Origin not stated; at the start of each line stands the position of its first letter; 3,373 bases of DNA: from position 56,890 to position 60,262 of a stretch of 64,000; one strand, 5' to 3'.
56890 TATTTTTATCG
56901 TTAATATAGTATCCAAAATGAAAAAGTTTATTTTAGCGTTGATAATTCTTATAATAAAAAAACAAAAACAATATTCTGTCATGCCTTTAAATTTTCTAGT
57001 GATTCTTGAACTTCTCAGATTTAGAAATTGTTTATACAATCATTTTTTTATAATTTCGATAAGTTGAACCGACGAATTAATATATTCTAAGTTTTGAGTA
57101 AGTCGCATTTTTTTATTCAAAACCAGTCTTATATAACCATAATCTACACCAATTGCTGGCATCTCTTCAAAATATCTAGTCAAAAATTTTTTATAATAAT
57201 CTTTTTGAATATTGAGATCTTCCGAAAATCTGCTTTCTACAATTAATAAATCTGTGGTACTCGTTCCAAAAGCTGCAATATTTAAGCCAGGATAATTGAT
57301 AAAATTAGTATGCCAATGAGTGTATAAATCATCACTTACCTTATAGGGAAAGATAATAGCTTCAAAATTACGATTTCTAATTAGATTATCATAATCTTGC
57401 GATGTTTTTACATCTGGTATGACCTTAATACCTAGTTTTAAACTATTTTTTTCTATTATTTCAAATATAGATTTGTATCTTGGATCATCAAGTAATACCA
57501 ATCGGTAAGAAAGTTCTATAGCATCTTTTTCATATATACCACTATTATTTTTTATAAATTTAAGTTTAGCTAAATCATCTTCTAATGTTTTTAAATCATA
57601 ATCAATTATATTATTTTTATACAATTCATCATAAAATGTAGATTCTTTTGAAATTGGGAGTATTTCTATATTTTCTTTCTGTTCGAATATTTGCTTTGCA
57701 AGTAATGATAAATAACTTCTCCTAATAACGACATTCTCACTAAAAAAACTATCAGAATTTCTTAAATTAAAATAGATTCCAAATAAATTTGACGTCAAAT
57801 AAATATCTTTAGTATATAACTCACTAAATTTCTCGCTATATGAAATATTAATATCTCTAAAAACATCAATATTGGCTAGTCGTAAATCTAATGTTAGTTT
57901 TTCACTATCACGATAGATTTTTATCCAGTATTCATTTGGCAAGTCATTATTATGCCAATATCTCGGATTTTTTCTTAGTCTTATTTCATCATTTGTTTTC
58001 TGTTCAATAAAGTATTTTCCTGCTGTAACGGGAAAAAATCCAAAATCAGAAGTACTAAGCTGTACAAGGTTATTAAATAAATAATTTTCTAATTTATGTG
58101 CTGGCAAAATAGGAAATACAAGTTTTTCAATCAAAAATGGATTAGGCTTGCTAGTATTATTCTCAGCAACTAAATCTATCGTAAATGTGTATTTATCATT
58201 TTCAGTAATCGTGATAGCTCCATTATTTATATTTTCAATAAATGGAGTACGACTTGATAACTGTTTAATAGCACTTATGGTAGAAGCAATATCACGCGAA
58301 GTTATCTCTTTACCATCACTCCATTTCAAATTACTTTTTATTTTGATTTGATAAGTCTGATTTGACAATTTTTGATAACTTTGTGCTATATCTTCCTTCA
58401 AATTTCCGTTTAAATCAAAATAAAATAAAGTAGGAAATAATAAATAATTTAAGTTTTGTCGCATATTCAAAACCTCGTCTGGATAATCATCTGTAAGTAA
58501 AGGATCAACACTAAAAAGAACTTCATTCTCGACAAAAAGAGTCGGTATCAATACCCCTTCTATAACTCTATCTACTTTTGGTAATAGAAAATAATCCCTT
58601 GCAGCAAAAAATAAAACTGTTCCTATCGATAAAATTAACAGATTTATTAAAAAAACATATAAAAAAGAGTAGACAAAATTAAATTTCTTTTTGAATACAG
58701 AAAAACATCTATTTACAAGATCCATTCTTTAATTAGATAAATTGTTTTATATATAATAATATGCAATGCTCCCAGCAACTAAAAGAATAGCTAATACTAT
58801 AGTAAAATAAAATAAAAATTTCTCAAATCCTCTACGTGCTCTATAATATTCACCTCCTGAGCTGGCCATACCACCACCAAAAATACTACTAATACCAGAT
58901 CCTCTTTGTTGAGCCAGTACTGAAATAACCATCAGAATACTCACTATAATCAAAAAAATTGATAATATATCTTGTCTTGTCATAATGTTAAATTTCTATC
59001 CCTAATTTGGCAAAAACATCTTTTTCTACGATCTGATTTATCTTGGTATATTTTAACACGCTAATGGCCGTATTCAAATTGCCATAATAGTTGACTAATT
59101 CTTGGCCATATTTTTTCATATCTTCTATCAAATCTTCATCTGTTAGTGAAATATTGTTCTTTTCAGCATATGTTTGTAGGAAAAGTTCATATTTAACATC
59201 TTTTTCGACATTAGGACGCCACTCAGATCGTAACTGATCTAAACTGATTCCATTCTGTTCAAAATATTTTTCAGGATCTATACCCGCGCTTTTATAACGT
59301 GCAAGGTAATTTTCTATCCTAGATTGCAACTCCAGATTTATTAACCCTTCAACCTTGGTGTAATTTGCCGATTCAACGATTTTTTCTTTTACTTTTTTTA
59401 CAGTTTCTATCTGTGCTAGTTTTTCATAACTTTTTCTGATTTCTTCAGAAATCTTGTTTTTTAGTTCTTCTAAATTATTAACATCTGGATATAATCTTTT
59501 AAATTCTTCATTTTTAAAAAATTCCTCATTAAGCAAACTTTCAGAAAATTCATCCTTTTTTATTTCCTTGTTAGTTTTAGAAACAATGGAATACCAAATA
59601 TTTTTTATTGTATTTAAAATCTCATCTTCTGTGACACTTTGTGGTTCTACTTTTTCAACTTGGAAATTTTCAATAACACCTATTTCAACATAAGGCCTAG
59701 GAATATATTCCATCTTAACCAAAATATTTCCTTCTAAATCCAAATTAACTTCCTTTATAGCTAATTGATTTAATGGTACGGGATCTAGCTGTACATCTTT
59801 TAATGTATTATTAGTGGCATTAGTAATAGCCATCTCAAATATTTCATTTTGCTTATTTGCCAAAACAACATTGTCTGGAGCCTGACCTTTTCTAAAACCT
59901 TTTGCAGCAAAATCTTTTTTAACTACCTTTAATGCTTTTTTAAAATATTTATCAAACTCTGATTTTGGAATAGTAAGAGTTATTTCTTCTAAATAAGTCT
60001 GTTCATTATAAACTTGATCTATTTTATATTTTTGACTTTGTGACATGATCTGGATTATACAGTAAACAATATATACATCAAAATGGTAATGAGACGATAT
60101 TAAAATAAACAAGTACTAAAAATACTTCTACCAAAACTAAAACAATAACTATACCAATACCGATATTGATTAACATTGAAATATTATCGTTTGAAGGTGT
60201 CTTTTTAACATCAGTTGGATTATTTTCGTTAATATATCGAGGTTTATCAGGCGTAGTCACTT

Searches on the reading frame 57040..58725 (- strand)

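Call 27: search_protein_families(library=pfam, proteins=[window:57040-58725:-], max_evalue=0.01)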
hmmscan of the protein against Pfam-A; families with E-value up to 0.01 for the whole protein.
window:57040-58725:- (561 aa): 1 family
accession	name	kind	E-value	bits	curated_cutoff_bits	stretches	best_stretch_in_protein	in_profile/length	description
PF00496.27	SBP_bac_5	-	4.7e-25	88.9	32.4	1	109-459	2-344/368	Bacterial extracellular solute-binding proteins, family 5 Middle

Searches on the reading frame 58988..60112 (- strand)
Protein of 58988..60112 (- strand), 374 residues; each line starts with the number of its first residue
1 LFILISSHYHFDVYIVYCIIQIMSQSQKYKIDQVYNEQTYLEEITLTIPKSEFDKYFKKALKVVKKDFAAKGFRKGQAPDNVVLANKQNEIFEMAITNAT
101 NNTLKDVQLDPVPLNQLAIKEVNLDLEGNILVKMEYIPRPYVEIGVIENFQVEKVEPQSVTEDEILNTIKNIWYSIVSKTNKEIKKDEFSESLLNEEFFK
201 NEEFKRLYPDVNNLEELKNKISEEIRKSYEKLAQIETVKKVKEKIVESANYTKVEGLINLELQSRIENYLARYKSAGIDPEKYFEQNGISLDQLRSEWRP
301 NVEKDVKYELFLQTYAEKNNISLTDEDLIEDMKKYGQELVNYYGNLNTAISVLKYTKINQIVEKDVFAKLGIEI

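Call 73: search_protein_families(library=pfam, proteins=[window:58988-60112:-], max_evalue=0.0001)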
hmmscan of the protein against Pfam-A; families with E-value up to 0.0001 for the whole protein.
window:58988-60112:- (374 aa): 2 families
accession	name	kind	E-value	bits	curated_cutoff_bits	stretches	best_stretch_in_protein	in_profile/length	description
PF05698.19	Trigger_C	-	5.8e-18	65.9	22.7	1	214-339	2-134/162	Bacterial trigger factor protein (TF) C-terminus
PF05697.18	Trigger_N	-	2.7e-16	60.6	22.2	1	42-172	13-144/144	Bacterial trigger factor protein (TF)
